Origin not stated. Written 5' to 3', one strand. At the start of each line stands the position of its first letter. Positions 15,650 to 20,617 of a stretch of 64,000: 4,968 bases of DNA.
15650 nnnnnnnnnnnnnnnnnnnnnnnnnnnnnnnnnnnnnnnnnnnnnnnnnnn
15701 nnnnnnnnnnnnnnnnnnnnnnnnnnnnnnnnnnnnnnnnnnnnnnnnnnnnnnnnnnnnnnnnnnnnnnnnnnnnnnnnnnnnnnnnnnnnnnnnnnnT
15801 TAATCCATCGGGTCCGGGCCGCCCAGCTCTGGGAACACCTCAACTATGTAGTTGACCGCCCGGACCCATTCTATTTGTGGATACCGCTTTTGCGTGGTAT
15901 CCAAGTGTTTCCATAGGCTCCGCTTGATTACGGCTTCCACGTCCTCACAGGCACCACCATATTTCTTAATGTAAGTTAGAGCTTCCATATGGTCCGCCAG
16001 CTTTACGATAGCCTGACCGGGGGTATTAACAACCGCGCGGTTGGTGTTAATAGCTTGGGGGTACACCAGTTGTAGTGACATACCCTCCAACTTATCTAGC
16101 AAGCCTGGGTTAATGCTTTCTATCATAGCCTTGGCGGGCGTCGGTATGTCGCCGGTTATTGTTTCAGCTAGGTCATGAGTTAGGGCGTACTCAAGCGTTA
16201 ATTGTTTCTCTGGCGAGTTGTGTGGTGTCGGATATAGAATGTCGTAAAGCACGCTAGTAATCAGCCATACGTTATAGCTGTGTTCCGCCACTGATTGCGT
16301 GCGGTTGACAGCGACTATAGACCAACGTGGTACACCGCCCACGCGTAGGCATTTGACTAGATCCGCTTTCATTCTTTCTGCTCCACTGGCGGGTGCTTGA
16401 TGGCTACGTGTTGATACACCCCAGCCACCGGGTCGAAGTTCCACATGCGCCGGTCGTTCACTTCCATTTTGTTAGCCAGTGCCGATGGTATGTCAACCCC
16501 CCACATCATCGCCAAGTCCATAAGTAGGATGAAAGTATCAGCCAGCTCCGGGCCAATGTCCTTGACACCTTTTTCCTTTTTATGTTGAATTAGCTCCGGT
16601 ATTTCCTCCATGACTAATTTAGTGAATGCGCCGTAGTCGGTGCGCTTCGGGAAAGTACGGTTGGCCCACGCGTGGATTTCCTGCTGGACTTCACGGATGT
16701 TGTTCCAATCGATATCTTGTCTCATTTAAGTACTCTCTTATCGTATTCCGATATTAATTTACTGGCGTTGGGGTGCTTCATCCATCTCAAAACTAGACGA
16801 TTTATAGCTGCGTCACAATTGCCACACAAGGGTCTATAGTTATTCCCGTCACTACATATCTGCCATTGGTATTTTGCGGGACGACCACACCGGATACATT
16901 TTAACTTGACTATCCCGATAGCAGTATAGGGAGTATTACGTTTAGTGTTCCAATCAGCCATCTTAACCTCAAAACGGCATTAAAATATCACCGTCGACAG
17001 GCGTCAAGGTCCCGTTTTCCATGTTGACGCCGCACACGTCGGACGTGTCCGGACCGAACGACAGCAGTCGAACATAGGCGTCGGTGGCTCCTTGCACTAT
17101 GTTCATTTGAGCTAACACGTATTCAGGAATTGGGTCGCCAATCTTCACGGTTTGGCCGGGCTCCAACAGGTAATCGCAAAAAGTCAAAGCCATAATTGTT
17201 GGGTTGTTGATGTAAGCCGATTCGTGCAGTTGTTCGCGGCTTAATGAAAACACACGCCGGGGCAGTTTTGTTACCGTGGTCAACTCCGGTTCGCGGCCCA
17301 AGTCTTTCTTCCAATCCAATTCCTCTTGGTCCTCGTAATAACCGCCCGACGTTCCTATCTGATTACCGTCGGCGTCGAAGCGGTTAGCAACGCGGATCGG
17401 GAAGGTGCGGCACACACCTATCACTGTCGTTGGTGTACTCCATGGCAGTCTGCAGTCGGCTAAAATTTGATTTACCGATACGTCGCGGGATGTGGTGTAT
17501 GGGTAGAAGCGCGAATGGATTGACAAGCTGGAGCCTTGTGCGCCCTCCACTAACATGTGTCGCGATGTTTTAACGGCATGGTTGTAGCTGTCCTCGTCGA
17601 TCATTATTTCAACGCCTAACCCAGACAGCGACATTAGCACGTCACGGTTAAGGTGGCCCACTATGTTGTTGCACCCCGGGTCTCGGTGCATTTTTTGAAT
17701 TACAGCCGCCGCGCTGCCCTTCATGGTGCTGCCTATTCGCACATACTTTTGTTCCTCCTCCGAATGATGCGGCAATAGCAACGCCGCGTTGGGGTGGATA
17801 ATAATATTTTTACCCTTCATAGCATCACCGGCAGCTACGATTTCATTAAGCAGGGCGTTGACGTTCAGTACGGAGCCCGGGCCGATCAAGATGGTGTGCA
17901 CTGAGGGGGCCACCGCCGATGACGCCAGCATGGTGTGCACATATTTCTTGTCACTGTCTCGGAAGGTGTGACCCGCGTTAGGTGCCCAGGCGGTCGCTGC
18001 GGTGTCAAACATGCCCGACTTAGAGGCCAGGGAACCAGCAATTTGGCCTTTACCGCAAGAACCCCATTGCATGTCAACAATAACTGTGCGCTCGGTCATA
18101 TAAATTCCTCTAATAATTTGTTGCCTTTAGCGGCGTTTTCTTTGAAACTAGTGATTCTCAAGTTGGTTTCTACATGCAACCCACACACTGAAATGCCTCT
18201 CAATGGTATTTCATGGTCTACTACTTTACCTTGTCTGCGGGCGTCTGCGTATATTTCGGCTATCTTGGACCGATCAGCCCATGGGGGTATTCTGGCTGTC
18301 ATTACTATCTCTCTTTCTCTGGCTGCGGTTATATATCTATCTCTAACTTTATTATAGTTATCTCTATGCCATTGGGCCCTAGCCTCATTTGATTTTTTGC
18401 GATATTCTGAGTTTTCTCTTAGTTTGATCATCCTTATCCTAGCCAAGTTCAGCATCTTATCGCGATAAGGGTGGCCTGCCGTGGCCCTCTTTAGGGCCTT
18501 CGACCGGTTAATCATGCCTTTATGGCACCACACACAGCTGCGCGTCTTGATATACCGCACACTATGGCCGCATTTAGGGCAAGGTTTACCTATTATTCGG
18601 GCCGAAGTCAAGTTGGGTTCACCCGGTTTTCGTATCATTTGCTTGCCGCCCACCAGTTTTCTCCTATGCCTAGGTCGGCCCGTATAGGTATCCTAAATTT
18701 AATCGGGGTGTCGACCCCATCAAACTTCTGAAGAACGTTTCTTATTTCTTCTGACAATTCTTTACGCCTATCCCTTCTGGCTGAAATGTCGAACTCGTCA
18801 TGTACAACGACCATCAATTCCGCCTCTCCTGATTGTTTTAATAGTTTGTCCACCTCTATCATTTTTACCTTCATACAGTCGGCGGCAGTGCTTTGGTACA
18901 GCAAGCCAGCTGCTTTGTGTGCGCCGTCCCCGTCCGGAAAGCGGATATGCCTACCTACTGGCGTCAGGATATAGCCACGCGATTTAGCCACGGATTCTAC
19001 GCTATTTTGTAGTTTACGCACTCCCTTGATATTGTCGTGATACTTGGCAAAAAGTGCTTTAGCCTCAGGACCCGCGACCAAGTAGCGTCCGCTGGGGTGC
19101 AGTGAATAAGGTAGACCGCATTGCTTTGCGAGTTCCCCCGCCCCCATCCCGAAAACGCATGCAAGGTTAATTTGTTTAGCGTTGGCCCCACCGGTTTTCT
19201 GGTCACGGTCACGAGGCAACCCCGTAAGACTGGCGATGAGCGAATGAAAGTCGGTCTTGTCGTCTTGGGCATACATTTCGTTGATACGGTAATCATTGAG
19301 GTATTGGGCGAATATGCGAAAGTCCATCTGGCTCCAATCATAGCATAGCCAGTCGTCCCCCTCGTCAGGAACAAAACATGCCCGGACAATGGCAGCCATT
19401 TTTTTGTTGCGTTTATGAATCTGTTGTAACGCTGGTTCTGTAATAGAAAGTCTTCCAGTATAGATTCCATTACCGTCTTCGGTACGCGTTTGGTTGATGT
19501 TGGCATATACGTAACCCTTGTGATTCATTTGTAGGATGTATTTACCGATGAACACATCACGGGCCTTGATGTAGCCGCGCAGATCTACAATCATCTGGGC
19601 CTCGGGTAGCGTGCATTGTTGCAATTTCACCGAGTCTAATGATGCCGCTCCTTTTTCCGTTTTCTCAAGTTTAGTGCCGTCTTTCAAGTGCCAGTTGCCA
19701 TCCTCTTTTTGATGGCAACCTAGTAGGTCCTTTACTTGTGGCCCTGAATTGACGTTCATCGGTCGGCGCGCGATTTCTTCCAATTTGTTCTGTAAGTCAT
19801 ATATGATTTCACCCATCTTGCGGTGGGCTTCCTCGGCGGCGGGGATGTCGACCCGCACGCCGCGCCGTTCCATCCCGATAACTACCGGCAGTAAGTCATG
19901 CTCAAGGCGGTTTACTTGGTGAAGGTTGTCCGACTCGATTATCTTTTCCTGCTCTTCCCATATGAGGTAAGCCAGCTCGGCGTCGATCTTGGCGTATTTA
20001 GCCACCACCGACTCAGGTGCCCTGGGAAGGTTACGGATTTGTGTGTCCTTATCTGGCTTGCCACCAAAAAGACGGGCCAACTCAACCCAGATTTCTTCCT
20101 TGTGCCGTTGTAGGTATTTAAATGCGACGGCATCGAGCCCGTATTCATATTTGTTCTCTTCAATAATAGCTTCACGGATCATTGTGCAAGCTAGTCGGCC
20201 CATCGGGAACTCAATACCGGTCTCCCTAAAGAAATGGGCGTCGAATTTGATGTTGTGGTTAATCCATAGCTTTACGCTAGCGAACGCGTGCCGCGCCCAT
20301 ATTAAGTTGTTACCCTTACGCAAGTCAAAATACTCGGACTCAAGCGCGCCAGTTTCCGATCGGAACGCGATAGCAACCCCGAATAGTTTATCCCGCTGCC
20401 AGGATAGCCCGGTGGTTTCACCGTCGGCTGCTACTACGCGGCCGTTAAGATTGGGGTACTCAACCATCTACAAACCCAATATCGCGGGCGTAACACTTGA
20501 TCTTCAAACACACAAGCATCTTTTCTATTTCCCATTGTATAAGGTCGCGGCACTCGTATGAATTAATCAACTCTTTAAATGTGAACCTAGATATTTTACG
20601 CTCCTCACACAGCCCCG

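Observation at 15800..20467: Complete-looking 2-aminoadenine (Z-base) DNA biosynthesis cluster: DatZ-like HD hydrolase, MazZ, PurZ and DpoZ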

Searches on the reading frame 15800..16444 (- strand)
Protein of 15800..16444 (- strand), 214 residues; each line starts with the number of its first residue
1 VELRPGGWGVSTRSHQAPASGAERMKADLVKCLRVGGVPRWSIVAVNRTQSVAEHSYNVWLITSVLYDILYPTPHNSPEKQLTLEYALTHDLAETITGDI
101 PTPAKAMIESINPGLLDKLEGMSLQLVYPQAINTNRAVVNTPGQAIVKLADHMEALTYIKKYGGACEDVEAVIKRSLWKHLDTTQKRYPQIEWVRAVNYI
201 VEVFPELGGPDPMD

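Call 3: search_protein_families(library=pfam, proteins=[window:15800-16444:-], max_evalue=0.01)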
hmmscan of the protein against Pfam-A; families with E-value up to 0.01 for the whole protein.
window:15800-16444:- (214 aa): 3 families
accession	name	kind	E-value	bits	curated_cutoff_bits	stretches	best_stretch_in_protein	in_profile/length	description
PF12917.13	YfbR-like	-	1e-13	51.8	25.9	1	36-155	10-137/182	5'-deoxynucleotidase YfbR-like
PF13023.12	HD_3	-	3.9e-09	37.1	22.5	1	38-105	7-72/165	HD domain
PF01966.28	HD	-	0.0002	22.1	22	1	52-154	1-114/116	HD domain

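Call 4: search_protein_families(library=phrogs, proteins=[window:15800-16444:-], max_evalue=0.001)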
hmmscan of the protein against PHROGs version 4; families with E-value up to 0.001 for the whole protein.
window:15800-16444:- (214 aa): 4 families
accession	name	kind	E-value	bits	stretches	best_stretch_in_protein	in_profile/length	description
phrog_7076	-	DNA, RNA and nucleotide metabolism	1.6e-25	90.9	1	31-192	8-170/188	dATP triphosphohydrolase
phrog_6047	-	unknown function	2.2e-14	54.9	1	25-194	5-158/186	-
phrog_33710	-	unknown function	3.1e-06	27.4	1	27-160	164-284/340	-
phrog_318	-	other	3.2e-05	24.7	1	51-109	142-184/296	deoxyribonucleoside 5' monophosphate phosphatase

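Call 6: search_solved_structures(query=window:15800-16444:-, show_alignments=2, max_evalue=0.01)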
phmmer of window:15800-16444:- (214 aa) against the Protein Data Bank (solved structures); distinct sequences matched with E-value up to 0.01: 7.
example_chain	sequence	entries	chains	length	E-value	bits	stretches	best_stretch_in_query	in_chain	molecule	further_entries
6zpa_A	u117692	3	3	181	3.1e-12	49.7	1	30-177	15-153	DatZ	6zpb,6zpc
2cqz_A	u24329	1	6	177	3.1e-10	43.2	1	38-162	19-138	177aa long hypothetical protein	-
5tk6_A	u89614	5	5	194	1e-07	35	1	35-193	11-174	OxsA protein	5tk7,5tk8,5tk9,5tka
1xx7_A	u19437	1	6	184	5.5e-06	29.3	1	37-160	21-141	oxetanocin-like protein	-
2paq_A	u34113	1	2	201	7.7e-06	28.9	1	34-111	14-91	5'-deoxynucleotidase YfbR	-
2par_A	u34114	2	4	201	5.3e-05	26.1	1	34-111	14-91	5'-deoxynucleotidase YfbR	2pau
3mzo_A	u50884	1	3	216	0.0013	21.6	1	49-123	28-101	Lin2634 protein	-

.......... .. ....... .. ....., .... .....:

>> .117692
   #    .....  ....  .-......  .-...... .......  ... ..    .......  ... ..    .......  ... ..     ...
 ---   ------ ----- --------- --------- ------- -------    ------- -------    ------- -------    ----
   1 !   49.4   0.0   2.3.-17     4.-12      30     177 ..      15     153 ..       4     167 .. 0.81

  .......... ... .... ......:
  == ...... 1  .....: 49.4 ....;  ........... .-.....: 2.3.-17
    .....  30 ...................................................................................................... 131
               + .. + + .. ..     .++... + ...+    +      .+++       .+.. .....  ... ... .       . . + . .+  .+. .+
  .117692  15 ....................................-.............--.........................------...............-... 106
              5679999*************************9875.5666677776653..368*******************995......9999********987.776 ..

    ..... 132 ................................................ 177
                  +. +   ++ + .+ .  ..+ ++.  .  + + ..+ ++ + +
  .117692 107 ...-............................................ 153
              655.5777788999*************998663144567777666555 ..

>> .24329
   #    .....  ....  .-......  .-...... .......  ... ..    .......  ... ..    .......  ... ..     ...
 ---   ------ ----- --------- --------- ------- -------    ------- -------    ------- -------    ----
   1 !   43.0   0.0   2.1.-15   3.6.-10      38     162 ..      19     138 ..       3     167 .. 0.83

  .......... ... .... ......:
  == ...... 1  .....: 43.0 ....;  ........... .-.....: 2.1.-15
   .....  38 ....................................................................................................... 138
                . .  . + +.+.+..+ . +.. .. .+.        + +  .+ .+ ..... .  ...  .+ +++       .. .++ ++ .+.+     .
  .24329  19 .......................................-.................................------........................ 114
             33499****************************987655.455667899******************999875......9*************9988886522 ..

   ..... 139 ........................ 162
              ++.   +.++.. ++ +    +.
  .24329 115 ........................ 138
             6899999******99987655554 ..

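Call 73: search_protein_families(library=ncbifam, proteins=[window:15800-16372:-], max_evalue=0.01)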
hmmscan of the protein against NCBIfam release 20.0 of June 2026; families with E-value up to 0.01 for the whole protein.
window:15800-16372:- (190 aa): 1 family
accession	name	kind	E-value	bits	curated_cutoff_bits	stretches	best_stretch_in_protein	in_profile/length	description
NF003009.0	PRK03826.1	equivalog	1.1e-08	35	122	1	13-88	15-90/197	5'-deoxynucleotidase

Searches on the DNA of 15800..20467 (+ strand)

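Call 9: search_dna_similar(query=window:15800-20467:+, collection=phages, mode=near, max_rows=20)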
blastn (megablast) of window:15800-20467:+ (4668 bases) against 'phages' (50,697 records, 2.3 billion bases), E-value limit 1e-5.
No match.

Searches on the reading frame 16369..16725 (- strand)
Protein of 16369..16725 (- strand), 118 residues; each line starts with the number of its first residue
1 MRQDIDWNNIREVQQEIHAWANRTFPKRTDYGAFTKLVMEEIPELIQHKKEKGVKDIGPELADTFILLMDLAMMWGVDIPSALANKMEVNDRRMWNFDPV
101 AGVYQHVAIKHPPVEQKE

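Call 3: search_protein_families(library=pfam, proteins=[window:16369-16725:-], max_evalue=0.01)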
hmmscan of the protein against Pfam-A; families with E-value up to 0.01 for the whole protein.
window:16369-16725:- (118 aa): 0 families

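Call 4: search_protein_families(library=phrogs, proteins=[window:16369-16725:-], max_evalue=0.001)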
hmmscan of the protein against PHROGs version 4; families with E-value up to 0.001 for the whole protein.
window:16369-16725:- (118 aa): 5 families
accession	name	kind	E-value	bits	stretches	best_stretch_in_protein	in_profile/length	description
phrog_9147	-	unknown function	3.9e-11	44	1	12-108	3-109/204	-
phrog_801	-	DNA, RNA and nucleotide metabolism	1.8e-09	38.7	1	6-107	253-346/476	dATP / dGTP pyrophosphohydrolase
phrog_13210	-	unknown function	8.2e-08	33.2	1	15-112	7-105/203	-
phrog_3301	-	other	1.4e-06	29.4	1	47-94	114-161/169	pyrophosphatase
phrog_5658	-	other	2.6e-05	24.7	1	60-93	372-405/421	pyrophosphatase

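Call 7: search_solved_structures(query=window:16369-16725:-, show_alignments=2, max_evalue=0.1)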
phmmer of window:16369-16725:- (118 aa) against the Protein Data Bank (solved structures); distinct sequences matched with E-value up to 0.1: 3.
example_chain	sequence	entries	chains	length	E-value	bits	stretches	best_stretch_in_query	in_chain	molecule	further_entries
7ody_A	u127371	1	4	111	6.6e-10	42.8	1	10-106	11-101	MazG-like pyrophosphohydrolase (MazZ)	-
1vmg_A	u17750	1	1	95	0.002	21.9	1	10-87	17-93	Hypothetical protein SSO3215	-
7mu5_A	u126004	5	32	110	0.027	18.2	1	58-93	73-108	dCTP pyrophosphatase 1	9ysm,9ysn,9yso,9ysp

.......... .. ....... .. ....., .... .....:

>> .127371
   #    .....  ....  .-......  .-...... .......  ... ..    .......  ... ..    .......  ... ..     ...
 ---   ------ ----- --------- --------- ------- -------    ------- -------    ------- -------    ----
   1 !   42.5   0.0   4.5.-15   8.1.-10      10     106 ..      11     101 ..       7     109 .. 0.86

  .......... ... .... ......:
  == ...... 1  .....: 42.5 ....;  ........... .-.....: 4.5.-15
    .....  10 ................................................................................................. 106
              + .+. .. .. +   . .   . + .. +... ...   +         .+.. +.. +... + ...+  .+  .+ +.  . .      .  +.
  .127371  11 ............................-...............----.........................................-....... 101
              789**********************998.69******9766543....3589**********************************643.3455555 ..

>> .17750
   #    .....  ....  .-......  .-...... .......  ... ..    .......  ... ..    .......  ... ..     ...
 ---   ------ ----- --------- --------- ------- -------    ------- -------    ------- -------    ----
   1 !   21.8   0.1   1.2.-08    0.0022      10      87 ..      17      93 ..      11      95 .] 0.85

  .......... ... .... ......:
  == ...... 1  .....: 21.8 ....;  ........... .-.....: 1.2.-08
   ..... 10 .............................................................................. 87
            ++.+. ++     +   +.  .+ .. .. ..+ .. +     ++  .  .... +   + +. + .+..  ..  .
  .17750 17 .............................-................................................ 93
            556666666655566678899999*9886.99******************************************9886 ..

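Call 73: search_protein_families(library=ncbifam, proteins=[window:16369-16725:-], max_evalue=0.01)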
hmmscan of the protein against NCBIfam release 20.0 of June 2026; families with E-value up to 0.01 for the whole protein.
window:16369-16725:- (118 aa): 0 families

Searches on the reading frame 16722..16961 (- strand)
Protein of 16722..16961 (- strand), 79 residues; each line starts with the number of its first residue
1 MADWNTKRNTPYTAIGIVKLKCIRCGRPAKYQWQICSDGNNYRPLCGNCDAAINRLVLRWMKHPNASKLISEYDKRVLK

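Call 3: search_protein_families(library=pfam, proteins=[window:16722-16961:-], max_evalue=0.01)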
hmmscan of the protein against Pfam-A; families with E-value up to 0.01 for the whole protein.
window:16722-16961:- (79 aa): 0 families

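Call 4: search_protein_families(library=phrogs, proteins=[window:16722-16961:-], max_evalue=0.001)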
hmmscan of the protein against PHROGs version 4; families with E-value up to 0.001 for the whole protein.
window:16722-16961:- (79 aa): 0 families

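Call 39: search_protein_families(library=pfam, proteins=[window:16722-16961:-], max_evalue=0.05)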
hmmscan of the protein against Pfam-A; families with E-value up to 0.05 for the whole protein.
window:16722-16961:- (79 aa): 2 families
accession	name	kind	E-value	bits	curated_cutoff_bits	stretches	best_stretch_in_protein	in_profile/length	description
PF24734.1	DUF7685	-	0.031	14.6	27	0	21-49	1-31/43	Domain of unknown function (DUF7685)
PF12773.13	DZR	-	0.04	14.5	27.3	0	20-37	25-42/45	Double zinc ribbon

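Call 73: search_protein_families(library=ncbifam, proteins=[window:16722-16961:-], max_evalue=0.01)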
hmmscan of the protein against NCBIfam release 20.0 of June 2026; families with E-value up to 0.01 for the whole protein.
window:16722-16961:- (79 aa): 1 family
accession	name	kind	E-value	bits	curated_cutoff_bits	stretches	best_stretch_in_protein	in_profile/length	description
NF041911.1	HVO_0649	equivalog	0.0087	15.9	70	0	20-55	23-61/65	HVO_0649 family zinc finger protein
